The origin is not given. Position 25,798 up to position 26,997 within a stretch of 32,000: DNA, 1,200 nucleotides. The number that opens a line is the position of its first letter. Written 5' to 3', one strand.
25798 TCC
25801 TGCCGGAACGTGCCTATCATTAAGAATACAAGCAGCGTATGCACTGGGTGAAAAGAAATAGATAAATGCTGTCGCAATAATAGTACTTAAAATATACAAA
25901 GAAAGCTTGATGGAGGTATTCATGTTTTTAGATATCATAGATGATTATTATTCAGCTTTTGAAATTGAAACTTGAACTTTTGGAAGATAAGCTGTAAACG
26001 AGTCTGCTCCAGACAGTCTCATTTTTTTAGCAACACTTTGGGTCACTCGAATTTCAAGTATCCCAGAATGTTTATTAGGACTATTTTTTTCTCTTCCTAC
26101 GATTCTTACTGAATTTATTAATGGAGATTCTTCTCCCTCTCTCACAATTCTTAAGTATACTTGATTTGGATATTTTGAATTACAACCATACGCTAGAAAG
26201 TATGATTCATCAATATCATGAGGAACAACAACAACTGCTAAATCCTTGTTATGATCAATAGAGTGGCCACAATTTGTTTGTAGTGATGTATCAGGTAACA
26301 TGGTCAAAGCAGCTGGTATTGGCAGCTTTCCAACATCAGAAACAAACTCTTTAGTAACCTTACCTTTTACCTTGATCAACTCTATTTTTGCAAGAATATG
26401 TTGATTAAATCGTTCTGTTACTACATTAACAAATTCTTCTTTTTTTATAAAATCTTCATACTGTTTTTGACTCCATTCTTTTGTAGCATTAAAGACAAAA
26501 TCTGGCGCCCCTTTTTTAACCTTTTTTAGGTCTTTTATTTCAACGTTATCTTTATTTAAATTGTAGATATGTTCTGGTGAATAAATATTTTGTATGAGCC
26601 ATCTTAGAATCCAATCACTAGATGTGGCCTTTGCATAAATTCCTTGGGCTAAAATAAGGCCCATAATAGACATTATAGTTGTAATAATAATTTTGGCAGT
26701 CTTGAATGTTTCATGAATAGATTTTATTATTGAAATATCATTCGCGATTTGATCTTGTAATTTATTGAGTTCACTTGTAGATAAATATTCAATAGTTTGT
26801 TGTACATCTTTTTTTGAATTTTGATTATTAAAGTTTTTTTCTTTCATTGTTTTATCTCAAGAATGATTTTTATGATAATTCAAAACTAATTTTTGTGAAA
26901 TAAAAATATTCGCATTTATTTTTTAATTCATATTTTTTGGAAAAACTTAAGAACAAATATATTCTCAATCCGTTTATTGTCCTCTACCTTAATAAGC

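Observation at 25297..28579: Extremely AT-rich island with orphan cargo flanked by recombinase debris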

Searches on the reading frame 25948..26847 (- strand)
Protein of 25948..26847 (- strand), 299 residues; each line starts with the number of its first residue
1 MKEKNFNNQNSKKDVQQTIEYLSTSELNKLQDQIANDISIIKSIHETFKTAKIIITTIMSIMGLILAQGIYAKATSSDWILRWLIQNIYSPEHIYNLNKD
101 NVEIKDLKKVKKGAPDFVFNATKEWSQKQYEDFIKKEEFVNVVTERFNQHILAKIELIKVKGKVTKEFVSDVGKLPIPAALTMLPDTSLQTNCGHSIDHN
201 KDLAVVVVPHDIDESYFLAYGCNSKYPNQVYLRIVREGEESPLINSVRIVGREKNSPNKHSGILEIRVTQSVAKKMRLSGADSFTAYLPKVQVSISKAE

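Call 6: search_protein_families(library=pfam, proteins=[window:25948-26847:-], max_evalue=0.1)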
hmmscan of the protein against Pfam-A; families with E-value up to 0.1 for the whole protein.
window:25948-26847:- (299 aa): 0 families

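Call 7: search_protein_families(library=padloc, proteins=[window:25948-26847:-], max_evalue=1)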
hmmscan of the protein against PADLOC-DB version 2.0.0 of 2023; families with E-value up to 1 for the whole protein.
window:25948-26847:- (299 aa): 0 families

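Call 8: search_protein_families(library=phrogs, proteins=[window:25948-26847:-], max_evalue=1)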
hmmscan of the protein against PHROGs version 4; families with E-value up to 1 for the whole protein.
window:25948-26847:- (299 aa): 3 families
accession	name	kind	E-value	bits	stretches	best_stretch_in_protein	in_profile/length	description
phrog_4397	-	unknown function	0.028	15.3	1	39-81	5-48/67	-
phrog_16449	-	unknown function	0.2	12.5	1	72-113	28-69/129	-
phrog_12290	-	unknown function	0.95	11.1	0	7-65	20-78/90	-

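Call 9: search_protein_families(library=ncbifam, proteins=[window:25948-26847:-], max_evalue=1)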
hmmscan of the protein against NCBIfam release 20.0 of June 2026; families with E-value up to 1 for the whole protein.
window:25948-26847:- (299 aa): 0 families

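Call 10: find_encoding_contigs(protein=window:25948-26847:-, flank=10000, max_places=6)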
Protein window:25948-26847:- (299 aa): 12 contigs read that carry it; 4 places shown.
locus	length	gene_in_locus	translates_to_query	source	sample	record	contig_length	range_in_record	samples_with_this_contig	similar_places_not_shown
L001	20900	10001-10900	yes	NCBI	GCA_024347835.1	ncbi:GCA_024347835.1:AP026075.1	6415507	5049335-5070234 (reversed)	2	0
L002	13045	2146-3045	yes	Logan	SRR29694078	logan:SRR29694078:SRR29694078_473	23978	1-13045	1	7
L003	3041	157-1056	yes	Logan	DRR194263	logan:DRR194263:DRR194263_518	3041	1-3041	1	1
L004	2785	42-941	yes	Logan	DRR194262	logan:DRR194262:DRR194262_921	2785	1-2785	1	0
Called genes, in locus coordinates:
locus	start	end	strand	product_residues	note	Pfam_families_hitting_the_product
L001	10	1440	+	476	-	PF02788:RuBisCO_large_N, PF00016:RuBisCO_large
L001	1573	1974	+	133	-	PF02341:RbcX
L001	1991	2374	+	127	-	PF00101:RuBisCO_small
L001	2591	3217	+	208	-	PF00657:Lipase_GDSL, PF13472:Lipase_GDSL_2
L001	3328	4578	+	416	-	PF00004:AAA, PF21228:RuBisCO_activase_AAA_helical, PF00101:RuBisCO_small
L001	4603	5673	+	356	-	PF18579:Raf1_HTH, PF18578:Raf1_N, PF18087:RuBisCo_chap_C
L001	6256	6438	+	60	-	-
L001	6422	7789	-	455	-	PF01609:DDE_Tnp_1 (weak)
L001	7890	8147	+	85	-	-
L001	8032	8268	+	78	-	PF00589:Phage_integrase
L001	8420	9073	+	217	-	-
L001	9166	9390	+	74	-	-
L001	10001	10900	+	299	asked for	-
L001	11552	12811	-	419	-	PF05579:Peptidase_S32 (faint), PF00089:Trypsin, PF13365:Trypsin_2, PF10989:DUF2808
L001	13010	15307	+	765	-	PF04879:Molybdop_Fe4S4, PF00384:Molybdopterin, PF01568:Molydop_binding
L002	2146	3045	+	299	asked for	-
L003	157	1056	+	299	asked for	-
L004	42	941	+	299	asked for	-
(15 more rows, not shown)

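Call 12: find_homologous_proteins(query=window:25948-26847:-, max_evalue=0.01)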
Query window:25948-26847:- (299 aa): 1 proteins with E <= 0.01 among 703 candidates.
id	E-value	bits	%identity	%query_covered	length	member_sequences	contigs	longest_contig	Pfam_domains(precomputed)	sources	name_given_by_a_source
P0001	4.2e-191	651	100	100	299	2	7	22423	-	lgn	-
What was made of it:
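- Tried and rejected: The word-indexed search suggested this (call 12).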

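Call 58: search_protein_representatives(protein=window:25948-26847:-)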
Query: 299 residues. Proteins with E-value up to 0.001 (for the whole library): 20; up to 1e-10: 7; up to 1e-30: 3. The best 20 are listed.
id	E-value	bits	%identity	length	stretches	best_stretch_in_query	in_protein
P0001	1.3e-191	651.0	100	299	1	1-299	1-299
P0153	3.7e-60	219.9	39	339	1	24-297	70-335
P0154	2.9e-55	203.8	38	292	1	12-298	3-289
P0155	8.3e-15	71.2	23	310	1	25-290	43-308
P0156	1.0e-14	70.9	29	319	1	76-286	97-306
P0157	4.4e-14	68.8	24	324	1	21-282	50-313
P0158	1.8e-11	60.2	24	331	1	63-287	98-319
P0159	1.0e-09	54.4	25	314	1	67-281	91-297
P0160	1.9e-08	50.3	27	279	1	51-285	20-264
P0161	2.9e-08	49.7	26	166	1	129-284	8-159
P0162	2.9e-08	49.7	23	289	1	101-297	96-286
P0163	4.6e-07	45.8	25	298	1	102-295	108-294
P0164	1.6e-05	40.7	25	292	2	104-286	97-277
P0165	1.6e-05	40.7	25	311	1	73-289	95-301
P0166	1.7e-05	40.6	22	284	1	100-255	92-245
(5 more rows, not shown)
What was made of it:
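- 25948..26847 (-): AM1_1774, a 299-aa bitopic membrane protein. Its N-terminal part is helical and reads as a coiled coil by eye. One TM segment lies at residues 53-71, followed by a helical linker. The C-terminal domain (about residues 165-299) is a predicted double-psi beta-barrel with an invariant Cys193/Cys222 pair. It has 19 remote relatives among 1.84 billion representatives (call 58).
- Tried and rejected: The full HMMER scan rejected it by finding 19 relatives (call 58).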

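Call 61: search_protein_families(library=pfam, alignment_id=A2, max_evalue=0.01)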
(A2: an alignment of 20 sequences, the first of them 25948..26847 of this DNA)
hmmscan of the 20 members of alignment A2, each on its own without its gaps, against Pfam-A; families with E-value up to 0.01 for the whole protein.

A. member 1, window:25948-26847:- (299 aa): 0 families

B. families by the number of members that match (of 20 scanned): 6 families
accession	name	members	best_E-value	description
PF02050.21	FliJ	1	0.00027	Flagellar FliJ protein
PF05757.16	PsbQ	1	0.0011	Oxygen evolving enhancer protein 3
PF07817.19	GLE1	1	0.0026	GLE1-like protein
PF00772.26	DnaB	1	0.0048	DnaB-like helicase N terminal domain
PF01442.23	Apolipoprotein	1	0.0054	Apolipoprotein A1/A4/E domain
PF18418.7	AnkUBD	1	0.0094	Ankyrin ubiquitin-binding domain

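Call 62: find_encoding_contigs(protein=P0153, flank=8000, max_places=3)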
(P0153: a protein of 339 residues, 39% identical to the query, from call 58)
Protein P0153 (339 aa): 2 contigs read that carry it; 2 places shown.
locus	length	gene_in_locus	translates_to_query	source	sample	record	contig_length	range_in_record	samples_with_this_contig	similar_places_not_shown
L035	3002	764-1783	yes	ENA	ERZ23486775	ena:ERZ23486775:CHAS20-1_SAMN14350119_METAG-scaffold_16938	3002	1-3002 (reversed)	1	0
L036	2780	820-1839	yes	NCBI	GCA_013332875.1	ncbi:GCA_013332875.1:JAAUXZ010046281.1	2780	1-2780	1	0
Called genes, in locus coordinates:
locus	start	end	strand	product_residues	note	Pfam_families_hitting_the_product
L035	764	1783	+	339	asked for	-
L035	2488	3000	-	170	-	?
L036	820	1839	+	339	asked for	-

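Call 64: find_encoding_contigs(protein=P0154, flank=8000, max_places=3)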
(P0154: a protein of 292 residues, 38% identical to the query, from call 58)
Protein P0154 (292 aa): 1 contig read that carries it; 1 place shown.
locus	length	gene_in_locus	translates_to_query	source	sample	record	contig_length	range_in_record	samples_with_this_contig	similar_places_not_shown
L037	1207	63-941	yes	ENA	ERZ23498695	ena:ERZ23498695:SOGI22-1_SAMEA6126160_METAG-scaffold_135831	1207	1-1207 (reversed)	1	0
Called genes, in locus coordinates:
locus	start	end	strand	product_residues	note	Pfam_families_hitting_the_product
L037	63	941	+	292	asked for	-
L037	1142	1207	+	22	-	?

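Call 72: predict_structure(alignment_id=A2)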
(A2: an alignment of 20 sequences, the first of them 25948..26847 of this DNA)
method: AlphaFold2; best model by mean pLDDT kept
length: 299 residues; sequences in the alignment: 20
mean_pLDDT: 77.7   pTM: 0.56
mean pLDDT of the five models: 77.7, 77.0, 74.8, 74.8, 72.0
residues with pLDDT >= 90: 111; 70-90: 96; 50-70: 75; < 50: 17
segments of 3 or more residues with pLDDT < 50: 1-3, 72-76
pLDDT, mean of each block of 10 residues (from residue 1): 46 51 61 73 67 74 67 52 58 56 52 63 81 79 76 74 90 92 92 95 97 90 95 88 89 91 95 96 96 96
secondary structure, 60 per line:
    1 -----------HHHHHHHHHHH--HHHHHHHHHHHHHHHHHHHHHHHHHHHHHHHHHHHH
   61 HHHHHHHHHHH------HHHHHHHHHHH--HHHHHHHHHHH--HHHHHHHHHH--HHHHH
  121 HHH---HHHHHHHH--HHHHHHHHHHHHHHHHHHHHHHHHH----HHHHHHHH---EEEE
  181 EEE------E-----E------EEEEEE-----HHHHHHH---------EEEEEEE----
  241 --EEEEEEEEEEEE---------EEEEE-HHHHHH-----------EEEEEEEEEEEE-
elements in order: H12-22 H25-71 H78-88 H91-101 H104-113 H116-123 H127-134 H137-161 H166-173 E177-183 E203-208 H214-220 E230-236 E243-254 E264-268 H270-275 E287-298
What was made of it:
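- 25948..26847 (-): The AF2 model has pLDDT 90-97 for the C-terminal domain (call 72).
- On Double-psi beta-barrel fold (RlpA/expansin/kiwellin-like): The C-terminal domain has pLDDT 90-97 (call 72).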

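Call 75: find_encoding_contigs(protein=P0155, flank=6000, max_places=4)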
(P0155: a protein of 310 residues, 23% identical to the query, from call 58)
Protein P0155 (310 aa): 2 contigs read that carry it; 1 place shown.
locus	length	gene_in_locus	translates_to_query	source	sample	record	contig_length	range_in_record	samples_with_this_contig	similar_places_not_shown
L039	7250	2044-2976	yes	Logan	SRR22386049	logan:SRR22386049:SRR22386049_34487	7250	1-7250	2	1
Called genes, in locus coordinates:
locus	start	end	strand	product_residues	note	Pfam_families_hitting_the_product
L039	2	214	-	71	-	?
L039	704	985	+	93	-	PF09907:HigB_toxin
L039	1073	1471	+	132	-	-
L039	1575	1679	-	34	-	-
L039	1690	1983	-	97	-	-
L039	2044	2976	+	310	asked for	-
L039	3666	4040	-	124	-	-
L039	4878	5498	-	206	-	PF05732:RepL, PF12802:MarR_2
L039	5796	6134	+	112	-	-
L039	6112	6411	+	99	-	-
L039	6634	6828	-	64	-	-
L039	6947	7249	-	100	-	?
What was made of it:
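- L039 carries HigB and RepL (call 75).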

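Call 76: fold_search(model_id=the predicted structure, library=pdb)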
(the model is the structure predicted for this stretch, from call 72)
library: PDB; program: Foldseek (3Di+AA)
matches with E <= 10: 261; with E <= 0.001: 3
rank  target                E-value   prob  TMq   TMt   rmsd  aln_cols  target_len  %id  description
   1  4avr_A                3.5e-04  1.00  0.24  0.66   4.4       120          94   13  Crystal structure of the hypothetical protein Pa4485 from Pseudomonas aeruginosa (released 2013-01-09)
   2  6fpg_D                5.4e-04  1.00  0.25  0.45   4.9       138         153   14  Structure of the Ustilago maydis chorismate mutase 1 in complex with a Zea mays kiwellin (released 2019-01-16)
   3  6fpg_H                9.6e-04  1.00  0.26  0.46   6.1       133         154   14  Structure of the Ustilago maydis chorismate mutase 1 in complex with a Zea mays kiwellin (released 2019-01-16)
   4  6fpg_I                1.5e-03  1.00  0.25  0.44   6.1       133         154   14  Structure of the Ustilago maydis chorismate mutase 1 in complex with a Zea mays kiwellin (released 2019-01-16)
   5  2hcz_X                8.6e-03  0.98  0.28  0.34   4.9       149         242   11  Crystal structure of EXPB1 (Zea m 1), a beta-expansin and group-1 pollen allergen from maize (released 2006-08-22)
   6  1n10_A                1.5e-02  0.98  0.26  0.33   5.0       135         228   12  Crystal Structure of Phl p 1, a Major Timothy Grass Pollen Allergen (released 2003-01-28)
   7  9ce9_MODEL_1_A        2.4e-02  0.97  0.25  0.59   4.3       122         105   11  Solution NMR structure of the fungal loosenin PcaLOOL12 from Phanerochaete carnosa (released 2024-07-10)
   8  8kea_A                3.0e-02  0.99  0.27  0.10   4.0       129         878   12  Cyanophage A-1(L) baseplate-initiators (released 2024-04-10)
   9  3d30                  4.7e-02  0.80  0.22  0.30   6.1       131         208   11  Structure of an expansin like protein from Bacillus Subtilis at 1.9A resolution (released 2008-10-14)
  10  2yuj_MODEL_1_A        4.7e-02  0.72  0.22  0.31   6.3       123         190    6  Solution structure of human ubiquitin fusion degradation protein 1 homolog UFD1 (released 2008-04-15)
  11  2bh0                  9.4e-02  0.63  0.21  0.29   6.2       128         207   12  Crystal structure of a SeMet derivative of EXPA from Bacillus subtilis at 2.5 angstrom (released 2006-06-28)
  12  7s00_d                1.8e-01  0.15  0.18  0.14  13.3       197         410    9  X-ray structure of the phage AR9 non-virion RNA polymerase core (released 2022-07-06)
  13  7dvf                  1.9e-01  0.66  0.21  0.59   5.4       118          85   10  Crystal structure of the computationally designed reDPBB_sym2 protein (released 2021-10-13)
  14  7bkb_J                2.1e-01  0.14  0.15  0.29  11.3       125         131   18  Formate dehydrogenase - heterodisulfide reductase - formylmethanofuran dehydrogenase complex from Methanospirillum hun (released 2021-09-29)
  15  8rja_D                2.3e-01  0.41  0.23  0.46   6.4       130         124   12  Crystal structure of the F420-reducing formylmethanofuran dehydrogenase complex from the ethanotroph Candidatus Ethano (released 2024-10-02)
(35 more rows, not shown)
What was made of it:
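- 25948..26847 (-): Foldseek top hits are all DPBB proteins (call 76).
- On Double-psi beta-barrel fold (RlpA/expansin/kiwellin-like): The top Foldseek hits are 4avr_A, 6fpg (kiwellin), 2hcz, 1n10, 9ce9, 3d30 and 7dvf, which I recognise as DPBB proteins (call 76).
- The DPBB fold is supported by Foldseek at probability 1.0 and E 3.5e-4 to PA4485, with kiwellin, expansins, loosenin and a designed DPBB protein following (call 76). The best structural matches include PA4485, bacterial and plant expansins, and loosenin (call 76).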

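Call 78: search_solved_structures(query=A2, max_evalue=10, show_alignments=3)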
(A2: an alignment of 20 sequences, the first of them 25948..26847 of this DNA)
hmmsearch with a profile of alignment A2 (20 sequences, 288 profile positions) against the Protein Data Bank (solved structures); distinct sequences matched with E-value up to 10: 10.
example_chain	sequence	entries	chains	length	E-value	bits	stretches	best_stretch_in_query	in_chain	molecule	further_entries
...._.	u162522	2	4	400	0.067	15.6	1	84-186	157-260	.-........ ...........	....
9he0_A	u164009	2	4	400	0.087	15.2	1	84-186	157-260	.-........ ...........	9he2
1yub_A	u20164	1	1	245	0.57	12.5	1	25-144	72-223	RRNA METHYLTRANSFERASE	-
6yw5_JJ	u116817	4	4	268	0.87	11.9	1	82-126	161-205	37S ribosomal protein S10, mitochondrial | 30S ribosomal protein S10, mitochondrial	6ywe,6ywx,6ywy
3ryd_A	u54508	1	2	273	1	11.7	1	90-152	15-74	Inositol monophosphatase family protein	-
4g61_A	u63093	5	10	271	1.1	11.6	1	90-152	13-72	Inositol monophosphatase family protein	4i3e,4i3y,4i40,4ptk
1ka9_F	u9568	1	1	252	1.2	11.5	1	231-268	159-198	imidazole glycerol phosphate synthase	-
3qmf_A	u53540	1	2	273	1.4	11.3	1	91-152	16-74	Inositol monophosphatase family protein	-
5eyg_A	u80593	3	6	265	1.4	11.3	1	91-152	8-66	Inositol monophosphatase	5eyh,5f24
7xfs_A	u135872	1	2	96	2.8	10.3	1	231-259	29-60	Putative zinc metalloprotease PA3649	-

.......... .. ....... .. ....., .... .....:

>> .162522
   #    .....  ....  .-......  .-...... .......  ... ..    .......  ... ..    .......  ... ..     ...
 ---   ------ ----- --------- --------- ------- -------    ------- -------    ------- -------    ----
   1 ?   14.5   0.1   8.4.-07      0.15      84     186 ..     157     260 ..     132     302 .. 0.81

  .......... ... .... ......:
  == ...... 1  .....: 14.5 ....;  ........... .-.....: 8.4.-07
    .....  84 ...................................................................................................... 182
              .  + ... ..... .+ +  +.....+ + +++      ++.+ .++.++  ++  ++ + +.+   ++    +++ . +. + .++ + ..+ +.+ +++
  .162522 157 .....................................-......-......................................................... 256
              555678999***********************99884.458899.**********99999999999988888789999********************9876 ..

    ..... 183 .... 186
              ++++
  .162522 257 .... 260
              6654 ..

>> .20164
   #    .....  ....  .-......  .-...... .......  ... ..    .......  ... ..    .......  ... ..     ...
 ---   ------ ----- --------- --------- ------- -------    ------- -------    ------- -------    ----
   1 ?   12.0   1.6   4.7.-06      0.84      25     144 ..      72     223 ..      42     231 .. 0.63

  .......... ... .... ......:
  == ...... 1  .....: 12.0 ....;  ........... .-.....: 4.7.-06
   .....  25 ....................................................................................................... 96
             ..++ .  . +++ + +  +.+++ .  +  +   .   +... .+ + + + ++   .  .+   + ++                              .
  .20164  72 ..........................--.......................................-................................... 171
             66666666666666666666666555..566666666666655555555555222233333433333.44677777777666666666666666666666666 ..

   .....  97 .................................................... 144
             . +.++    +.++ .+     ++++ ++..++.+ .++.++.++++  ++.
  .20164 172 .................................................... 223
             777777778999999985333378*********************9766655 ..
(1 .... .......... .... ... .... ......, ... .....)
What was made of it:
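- On Double-psi beta-barrel fold (RlpA/expansin/kiwellin-like): No PDB sequence hit either (call 78).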

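Call 92: search_protein_families(library=padloc, alignment_id=A2, max_evalue=0.01)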
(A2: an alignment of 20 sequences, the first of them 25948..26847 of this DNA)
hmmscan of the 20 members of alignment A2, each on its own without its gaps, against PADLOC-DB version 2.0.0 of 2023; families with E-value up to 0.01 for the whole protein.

A. member 1, window:25948-26847:- (299 aa): 0 families

B. families by the number of members that match (of 20 scanned): 1 family
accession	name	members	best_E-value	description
PDLC03839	LeoA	1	0.0015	-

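Call 96: find_related_loci(query=window:25948-26847:-, collection=viral_contigs, flank=6000)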
Query window:25948-26847:- (299 aa) in viral_contigs; peptide patterns used: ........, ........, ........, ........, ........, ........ (x = any residue, [..] = any of these).
28 stretches matched a pattern, but none encodes a relative of the query by tblastn (E <= 1e-3).

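Call 98: search_dna_similar(query=window:25948-26847:-, collection=plasmids, mode=protein, max_evalue=0.001, max_rows=20)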
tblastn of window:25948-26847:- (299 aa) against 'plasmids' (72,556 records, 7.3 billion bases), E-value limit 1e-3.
No match.

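Call 100: search_dna_similar(query=window:25948-26847:-, collection=phages, mode=protein, max_evalue=0.001, max_rows=10)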
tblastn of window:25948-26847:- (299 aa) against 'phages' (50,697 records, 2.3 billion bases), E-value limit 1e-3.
No match.
